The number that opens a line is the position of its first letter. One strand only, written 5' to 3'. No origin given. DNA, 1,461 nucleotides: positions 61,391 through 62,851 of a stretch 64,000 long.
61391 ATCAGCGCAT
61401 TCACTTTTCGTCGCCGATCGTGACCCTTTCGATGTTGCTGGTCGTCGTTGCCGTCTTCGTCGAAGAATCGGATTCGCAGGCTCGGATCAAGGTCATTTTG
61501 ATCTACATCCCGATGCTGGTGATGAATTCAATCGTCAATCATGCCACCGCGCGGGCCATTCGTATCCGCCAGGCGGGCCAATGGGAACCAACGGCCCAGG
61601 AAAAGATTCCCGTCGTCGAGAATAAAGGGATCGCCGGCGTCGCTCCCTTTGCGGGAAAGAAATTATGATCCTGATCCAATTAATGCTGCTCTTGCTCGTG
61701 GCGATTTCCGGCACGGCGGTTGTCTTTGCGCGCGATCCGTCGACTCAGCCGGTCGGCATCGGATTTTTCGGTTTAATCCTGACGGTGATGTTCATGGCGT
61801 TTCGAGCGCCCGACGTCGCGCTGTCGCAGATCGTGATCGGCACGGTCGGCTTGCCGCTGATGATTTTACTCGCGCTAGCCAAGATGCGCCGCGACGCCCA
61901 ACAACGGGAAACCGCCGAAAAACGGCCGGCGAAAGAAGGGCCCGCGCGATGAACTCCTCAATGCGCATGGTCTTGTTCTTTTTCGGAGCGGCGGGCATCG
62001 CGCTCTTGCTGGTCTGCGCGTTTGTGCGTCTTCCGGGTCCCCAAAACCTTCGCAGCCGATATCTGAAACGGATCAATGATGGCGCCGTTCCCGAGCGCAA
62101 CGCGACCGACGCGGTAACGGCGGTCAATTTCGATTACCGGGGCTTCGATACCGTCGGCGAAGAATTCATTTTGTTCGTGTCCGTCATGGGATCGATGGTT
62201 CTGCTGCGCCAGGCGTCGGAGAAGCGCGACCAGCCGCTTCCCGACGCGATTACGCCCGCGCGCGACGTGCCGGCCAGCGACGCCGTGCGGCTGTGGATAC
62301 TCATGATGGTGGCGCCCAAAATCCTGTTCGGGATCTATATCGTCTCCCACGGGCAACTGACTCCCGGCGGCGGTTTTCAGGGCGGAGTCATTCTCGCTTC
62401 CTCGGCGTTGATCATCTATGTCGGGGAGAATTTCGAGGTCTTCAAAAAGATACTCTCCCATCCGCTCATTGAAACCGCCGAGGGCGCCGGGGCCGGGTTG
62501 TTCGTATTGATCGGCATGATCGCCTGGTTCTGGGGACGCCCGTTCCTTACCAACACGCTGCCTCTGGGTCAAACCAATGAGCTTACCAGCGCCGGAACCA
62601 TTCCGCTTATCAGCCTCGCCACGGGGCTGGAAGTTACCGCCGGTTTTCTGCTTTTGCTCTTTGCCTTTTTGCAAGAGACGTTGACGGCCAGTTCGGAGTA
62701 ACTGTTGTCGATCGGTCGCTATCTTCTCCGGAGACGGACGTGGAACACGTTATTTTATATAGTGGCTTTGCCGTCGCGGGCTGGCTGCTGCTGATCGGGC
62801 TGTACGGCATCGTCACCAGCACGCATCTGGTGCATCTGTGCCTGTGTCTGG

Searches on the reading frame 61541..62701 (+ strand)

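Call 82: search_protein_families(library=pfam, proteins=[window:61541-62701:+], max_evalue=0.0001)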
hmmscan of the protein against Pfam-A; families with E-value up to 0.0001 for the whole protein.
window:61541-62701:+ (386 aa): 1 family
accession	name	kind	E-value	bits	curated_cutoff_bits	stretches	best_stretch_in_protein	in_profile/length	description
PF04039.18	MnhB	-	1.8e-21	77.1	22.5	1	254-370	7-126/127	Domain related to MnhB subunit of Na+/H+ antiporter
